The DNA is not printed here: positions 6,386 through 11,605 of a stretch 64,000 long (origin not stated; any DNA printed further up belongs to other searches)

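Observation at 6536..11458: Orphan 1,640-aa low-GC gene with NTPase / helical array / PLD-like layout: candidate new single-gene conflict or defence system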

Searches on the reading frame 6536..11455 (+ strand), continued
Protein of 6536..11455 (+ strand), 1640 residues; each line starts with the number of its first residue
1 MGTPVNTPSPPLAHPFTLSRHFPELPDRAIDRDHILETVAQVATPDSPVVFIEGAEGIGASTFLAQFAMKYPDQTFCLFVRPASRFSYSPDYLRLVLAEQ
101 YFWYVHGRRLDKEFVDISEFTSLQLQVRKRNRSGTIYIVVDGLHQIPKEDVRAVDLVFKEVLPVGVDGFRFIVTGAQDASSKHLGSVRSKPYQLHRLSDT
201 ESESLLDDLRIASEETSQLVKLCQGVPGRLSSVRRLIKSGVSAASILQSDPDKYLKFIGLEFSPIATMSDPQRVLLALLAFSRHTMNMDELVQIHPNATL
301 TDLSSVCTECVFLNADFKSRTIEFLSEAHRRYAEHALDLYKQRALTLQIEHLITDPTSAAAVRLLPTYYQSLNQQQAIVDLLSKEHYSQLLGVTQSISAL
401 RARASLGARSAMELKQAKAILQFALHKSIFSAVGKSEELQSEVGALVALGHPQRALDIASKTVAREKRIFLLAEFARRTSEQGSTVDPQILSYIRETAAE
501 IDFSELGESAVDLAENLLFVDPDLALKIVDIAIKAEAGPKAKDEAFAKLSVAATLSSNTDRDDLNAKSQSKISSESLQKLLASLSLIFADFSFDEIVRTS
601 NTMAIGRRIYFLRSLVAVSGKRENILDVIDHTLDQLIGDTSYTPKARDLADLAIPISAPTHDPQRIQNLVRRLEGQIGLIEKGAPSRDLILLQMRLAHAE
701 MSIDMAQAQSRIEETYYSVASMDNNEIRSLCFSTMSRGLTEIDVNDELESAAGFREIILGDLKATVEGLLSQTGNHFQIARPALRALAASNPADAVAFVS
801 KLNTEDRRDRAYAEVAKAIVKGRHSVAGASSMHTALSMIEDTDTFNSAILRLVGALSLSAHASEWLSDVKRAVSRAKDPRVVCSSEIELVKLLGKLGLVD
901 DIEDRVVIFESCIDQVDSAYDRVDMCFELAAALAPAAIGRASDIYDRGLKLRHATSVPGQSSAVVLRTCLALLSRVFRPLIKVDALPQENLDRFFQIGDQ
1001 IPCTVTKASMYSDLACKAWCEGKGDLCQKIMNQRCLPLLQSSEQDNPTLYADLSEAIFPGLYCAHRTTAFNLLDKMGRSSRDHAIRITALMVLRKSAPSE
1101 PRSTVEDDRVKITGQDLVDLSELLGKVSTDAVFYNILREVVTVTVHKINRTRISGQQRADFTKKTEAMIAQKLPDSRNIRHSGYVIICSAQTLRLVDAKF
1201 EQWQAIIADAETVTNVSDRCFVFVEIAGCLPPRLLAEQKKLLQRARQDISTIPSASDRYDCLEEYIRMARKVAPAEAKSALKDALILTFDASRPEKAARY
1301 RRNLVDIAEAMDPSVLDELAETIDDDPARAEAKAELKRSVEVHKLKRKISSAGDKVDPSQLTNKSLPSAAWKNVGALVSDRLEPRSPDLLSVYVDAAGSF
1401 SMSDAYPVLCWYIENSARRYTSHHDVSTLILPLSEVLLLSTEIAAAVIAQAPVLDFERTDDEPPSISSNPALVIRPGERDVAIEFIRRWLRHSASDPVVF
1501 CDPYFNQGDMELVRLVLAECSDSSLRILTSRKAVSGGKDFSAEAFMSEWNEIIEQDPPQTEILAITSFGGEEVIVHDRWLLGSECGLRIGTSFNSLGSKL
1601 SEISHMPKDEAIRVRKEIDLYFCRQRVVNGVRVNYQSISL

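Call 34: find_related_loci(query=A3, collection=genome_contigs, flank=10000)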
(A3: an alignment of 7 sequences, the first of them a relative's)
Query A3 (1640 aa) in genome_contigs; peptide patterns used: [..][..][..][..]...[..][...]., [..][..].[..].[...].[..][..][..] (x = any residue, [..] = any of these).
211 stretches matched a pattern; 19 encode a relative of the query (tblastn E <= 1e-3); 15 distinct loci.
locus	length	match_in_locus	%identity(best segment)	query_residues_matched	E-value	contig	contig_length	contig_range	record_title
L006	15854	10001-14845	37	19-1640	0e+0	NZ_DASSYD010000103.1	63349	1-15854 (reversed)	MAG: Dokdonella sp. isolate SMAG_U667 k141_190227, whole genome shotgun sequence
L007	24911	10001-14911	36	1-1640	0e+0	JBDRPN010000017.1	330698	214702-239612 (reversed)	MAG: Pseudomonadota bacterium isolate MEGAHIT-group-2.120 k141_33008, whole genome shotgun sequence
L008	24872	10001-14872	38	12-1640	0e+0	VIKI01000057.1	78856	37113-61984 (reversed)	MAG: Comamonadaceae bacterium isolate X1_MetaBAT.31 scaffold_1269, whole genome shotgun sequence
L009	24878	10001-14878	38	3-1640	0e+0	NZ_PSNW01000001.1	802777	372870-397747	Solimonas fluminis strain HR-BB HR-BB_1, whole genome shotgun sequence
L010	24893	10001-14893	36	12-1640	0e+0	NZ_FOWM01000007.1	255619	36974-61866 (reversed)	Cupriavidus sp. OV096, whole genome shotgun sequence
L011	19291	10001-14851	36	22-1640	0e+0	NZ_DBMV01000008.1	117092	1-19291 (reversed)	MAG: Ralstonia sp. UBA689 UBA689_contig_142, whole genome shotgun sequence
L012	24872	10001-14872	39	12-1640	0e+0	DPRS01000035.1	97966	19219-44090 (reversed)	MAG TPA_asm: Oxalobacteraceae bacterium isolate UBA8502 contig_6345, whole genome shotgun sequence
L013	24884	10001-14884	26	4-1622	1e-179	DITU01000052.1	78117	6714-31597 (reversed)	MAG TPA_asm: Verrucomicrobia bacterium UBA6176 UBA6176_contig_36611, whole genome shotgun sequence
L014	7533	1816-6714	26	2-1622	6e-180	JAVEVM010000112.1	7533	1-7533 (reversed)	MAG: Desulforhabdus sp. isolate BF4_121 NODE_33208_length_7533_cov_3.156495_Biofilm4, whole genome shotgun sequence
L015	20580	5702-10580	34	12-1640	0e+0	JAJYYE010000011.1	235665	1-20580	MAG: Proteobacteria bacterium isolate FK3.bin90 NODE_43_length_235665_cov_5.518528, whole genome shotgun sequence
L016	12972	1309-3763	37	2-820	0e+0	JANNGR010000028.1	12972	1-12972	MAG: Betaproteobacteria bacterium isolate SOY_6_C_metabat_398_sub SOY_6_C_k141_4001, whole genome shotgun sequence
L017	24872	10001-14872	34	15-1640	0e+0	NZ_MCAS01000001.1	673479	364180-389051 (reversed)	Paraburkholderia fungorum strain ES3-20 ES3-20_scaffold1, whole genome shotgun sequence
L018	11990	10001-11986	49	23-684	4e-147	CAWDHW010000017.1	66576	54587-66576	MAG: uncultured Gammaproteobacteria bacterium isolate MFD04716.bin.1.223 genome assembly, contig: contig_39291, whole ge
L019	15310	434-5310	34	12-1640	0e+0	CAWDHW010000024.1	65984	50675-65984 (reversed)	MAG: uncultured Gammaproteobacteria bacterium isolate MFD04716.bin.1.223 genome assembly, contig: contig_48888, whole ge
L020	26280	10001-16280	27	17-1640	1e-102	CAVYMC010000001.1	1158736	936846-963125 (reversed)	MAG: uncultured Chloroflexia bacterium isolate MFD01299.bin.2.120 genome assembly, contig: contig_12630, whole genome sh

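Call 36: find_encoding_contigs(protein=P0092, flank=10000, max_places=4)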
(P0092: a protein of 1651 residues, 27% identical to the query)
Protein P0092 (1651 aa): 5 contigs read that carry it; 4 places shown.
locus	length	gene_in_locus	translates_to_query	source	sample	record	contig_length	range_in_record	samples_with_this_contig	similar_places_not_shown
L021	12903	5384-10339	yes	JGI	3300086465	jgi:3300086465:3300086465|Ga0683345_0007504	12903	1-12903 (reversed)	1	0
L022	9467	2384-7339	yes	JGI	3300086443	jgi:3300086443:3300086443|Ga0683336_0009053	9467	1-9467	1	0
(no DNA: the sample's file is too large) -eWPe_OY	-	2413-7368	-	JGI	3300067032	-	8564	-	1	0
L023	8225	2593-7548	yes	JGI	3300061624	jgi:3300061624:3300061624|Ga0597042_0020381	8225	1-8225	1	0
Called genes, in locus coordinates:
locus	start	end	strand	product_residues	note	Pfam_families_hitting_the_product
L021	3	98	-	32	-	?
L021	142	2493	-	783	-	PF00486:Trans_reg_C, PF13431:TPR_17 (faint), PF07719:TPR_2 (faint), PF13181:TPR_8 (faint), PF13414:TPR_11 (weak), PF14559:TPR_19 (weak)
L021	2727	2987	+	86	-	-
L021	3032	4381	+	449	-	-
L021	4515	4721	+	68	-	-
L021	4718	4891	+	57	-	-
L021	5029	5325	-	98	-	-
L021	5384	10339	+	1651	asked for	PF13401:AAA_22 (faint)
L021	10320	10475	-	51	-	-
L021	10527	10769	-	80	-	-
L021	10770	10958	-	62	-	-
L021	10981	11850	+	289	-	PF01261:AP_endonuc_2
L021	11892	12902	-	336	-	?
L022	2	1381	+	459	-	?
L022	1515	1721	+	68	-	-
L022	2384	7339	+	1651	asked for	PF13401:AAA_22 (faint)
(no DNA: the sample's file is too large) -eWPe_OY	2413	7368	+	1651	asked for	PF13401:AAA_22 (faint)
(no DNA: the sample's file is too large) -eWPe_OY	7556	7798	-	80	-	-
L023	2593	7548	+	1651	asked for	PF13401:AAA_22 (faint)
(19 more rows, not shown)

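Call 37: find_encoding_contigs(protein=P0083, flank=10000, max_places=2)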
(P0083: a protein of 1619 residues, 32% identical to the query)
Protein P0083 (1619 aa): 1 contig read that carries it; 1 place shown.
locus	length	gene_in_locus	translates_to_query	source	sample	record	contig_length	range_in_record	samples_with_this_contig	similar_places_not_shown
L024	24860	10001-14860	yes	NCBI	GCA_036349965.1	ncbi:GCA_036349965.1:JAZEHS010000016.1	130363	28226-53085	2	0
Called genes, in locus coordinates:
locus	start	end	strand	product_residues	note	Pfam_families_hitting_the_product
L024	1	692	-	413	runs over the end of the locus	PF04389:Peptidase_M28 (weak), PF05343:Peptidase_M42 (faint), PF01546:Peptidase_M20, PF07687:M20_dimer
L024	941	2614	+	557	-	PF00501:AMP-binding, PF13193:AMP-binding_C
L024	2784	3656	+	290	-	PF11790:Glyco_hydro_cc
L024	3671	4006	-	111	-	-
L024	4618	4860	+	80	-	-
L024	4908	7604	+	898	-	PF00933:Glyco_hydro_3, PF01915:Glyco_hydro_3_C, PF07691:PA14, PF14310:Fn3-like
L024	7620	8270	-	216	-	PF00440:TetR_N, PF13977:TetR_C_6 (faint)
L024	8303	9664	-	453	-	PF01554:MatE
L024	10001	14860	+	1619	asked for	-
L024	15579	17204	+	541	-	PF00171:Aldedh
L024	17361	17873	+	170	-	PF04542:Sigma70_r2, PF08281:Sigma70_r4_2, PF04545:Sigma70_r4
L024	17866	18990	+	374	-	PF16220:DUF4880 (weak), PF04773:FecR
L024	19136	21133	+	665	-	PF02743:dCache_1, PF22673:MCP-like_PDC_1 (weak), PF00672:HAMP (weak), PF00015:MCPsignal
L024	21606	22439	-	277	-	PF03544:TonB_C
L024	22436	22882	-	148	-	PF02472:ExbD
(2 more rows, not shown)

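Call 38: find_encoding_contigs(protein=P0082, flank=10000, max_places=2)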
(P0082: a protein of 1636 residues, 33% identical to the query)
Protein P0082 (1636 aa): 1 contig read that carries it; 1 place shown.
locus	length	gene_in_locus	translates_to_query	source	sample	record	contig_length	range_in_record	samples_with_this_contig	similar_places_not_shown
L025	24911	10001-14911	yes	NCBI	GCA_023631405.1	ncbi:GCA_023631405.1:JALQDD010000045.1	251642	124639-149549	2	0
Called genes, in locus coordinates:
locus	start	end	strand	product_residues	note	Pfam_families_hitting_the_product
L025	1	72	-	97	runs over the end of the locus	-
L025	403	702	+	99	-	PF13663:DUF4148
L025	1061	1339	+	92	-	PF08681:TacA1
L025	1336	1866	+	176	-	-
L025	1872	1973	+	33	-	-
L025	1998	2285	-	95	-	PF05016:ParE_toxin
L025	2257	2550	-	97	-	PF03693:ParD_antitoxin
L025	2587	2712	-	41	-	-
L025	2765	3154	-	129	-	-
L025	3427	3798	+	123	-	-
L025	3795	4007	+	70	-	-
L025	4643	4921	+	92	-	-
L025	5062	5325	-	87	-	-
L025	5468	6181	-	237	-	-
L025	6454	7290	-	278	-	-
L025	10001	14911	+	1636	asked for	PF13191:AAA_16 (faint)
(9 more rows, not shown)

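Call 61: search_dna_similar(query=window:6536-11455:+, collection=plasmids, mode=protein, max_evalue=0.001, max_rows=25)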
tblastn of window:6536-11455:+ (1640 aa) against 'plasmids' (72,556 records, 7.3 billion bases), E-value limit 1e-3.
Records with a match: 5; places in all: 5; records where one place covers at least 80% of the query: 5.
Best place of each record, by identity: <60% 5.
By first word of the organism name: Aromatoleum 1; Bacillus 1; Exiguobacterium 1; Carnobacterium 1; Cytobacillus 1.
By predicted mobility (MOB-suite, as given by PLSDB): non-mobilizable 3; conjugative 1; mobilizable 1.
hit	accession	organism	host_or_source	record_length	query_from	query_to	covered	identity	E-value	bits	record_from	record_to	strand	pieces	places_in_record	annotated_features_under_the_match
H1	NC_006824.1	Aromatoleum aromaticum EbN1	-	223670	22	1640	99%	35.4%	0e+0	963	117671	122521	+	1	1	hypothetical protein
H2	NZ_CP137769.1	Bacillus cereus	Passiflora edulis Sims,Pure ...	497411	18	1640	99%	25.4%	1e-174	593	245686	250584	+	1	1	ATP-binding protein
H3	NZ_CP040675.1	Exiguobacterium mexicanum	ocean sediment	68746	18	1611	97%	22.2%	1e-111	402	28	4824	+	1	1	hypothetical protein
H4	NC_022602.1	Carnobacterium inhibens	Siberian permafrost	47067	16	1626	98%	21.3%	1e-98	361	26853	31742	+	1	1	hypothetical protein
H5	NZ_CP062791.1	Cytobacillus oceanisediminis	rhizosphere taken during the low tide ...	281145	1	1606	98%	20.7%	7e-61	240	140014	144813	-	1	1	ATP-binding protein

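Call 62: search_dna_similar(query=window:6536-11455:+, collection=phages, mode=protein, max_evalue=0.001, max_rows=15)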
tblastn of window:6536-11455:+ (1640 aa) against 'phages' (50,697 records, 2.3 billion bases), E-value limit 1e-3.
No match.

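Call 63: get_annotated_region(hit=H1, flank=9000)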
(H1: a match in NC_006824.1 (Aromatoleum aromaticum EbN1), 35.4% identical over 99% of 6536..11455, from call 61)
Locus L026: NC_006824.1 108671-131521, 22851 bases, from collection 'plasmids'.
description: Aromatoleum aromaticum EbN1 plasmid 2, complete sequence
organism: Aromatoleum aromaticum EbN1 (NCBI taxid 76114)
taxonomy: Bacteria; Pseudomonadota; Betaproteobacteria; Rhodocyclales; Rhodocyclaceae; Aromatoleum; Aromatoleum aromaticum; Aromatoleum aromaticum EbN1
host: -; source: -; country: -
typing (MOB-suite, as given by PLSDB): conjugative; replicon rep_cluster_1841; relaxase MOBP; mating-pair formation MPF_T
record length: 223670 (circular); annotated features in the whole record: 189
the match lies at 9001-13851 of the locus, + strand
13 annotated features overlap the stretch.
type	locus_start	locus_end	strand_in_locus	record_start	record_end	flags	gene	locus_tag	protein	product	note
CDS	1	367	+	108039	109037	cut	-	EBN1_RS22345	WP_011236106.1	site-specific integrase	GO:0015074 - DNA integration [Evidence IEA]; GO:0006310 - DNA recombination [Evidence IEA]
CDS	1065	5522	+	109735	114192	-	-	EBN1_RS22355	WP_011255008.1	hypothetical protein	-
CDS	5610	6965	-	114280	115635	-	-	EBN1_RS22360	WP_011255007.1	IS1182-like element ISAzo2 family transposase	GO:0006313 - DNA transposition [Evidence IEA]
CDS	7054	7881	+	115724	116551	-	-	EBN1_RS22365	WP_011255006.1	hypothetical protein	-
CDS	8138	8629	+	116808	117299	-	-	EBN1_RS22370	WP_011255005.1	NAD(P)H-dependent oxidoreductase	-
CDS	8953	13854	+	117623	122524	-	-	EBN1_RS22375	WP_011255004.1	hypothetical protein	-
CDS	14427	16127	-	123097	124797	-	-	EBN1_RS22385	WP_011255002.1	IS1634-like element ISAzo6 family transposase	GO:0006313 - DNA transposition [Evidence IEA]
CDS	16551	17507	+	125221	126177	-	-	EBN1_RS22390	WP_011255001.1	site-specific integrase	GO:0015074 - DNA integration [Evidence IEA]; GO:0006310 - DNA recombination [Evidence IEA]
CDS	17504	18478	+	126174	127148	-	-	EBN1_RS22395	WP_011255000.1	tyrosine-type recombinase/integrase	GO:0015074 - DNA integration [Evidence IEA]; GO:0006310 - DNA recombination [Evidence IEA]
CDS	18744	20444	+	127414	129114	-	-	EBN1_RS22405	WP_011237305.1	IS1634-like element ISAzo6 family transposase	GO:0006313 - DNA transposition [Evidence IEA]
CDS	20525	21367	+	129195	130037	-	-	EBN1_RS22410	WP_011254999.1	tyrosine-type recombinase/integrase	GO:0015074 - DNA integration [Evidence IEA]; GO:0006310 - DNA recombination [Evidence IEA]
CDS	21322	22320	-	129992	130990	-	-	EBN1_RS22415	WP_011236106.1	site-specific integrase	GO:0015074 - DNA integration [Evidence IEA]; GO:0006310 - DNA recombination [Evidence IEA]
CDS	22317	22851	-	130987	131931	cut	-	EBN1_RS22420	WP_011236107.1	tyrosine-type recombinase/integrase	GO:0015074 - DNA integration [Evidence IEA]; GO:0006310 - DNA recombination [Evidence IEA]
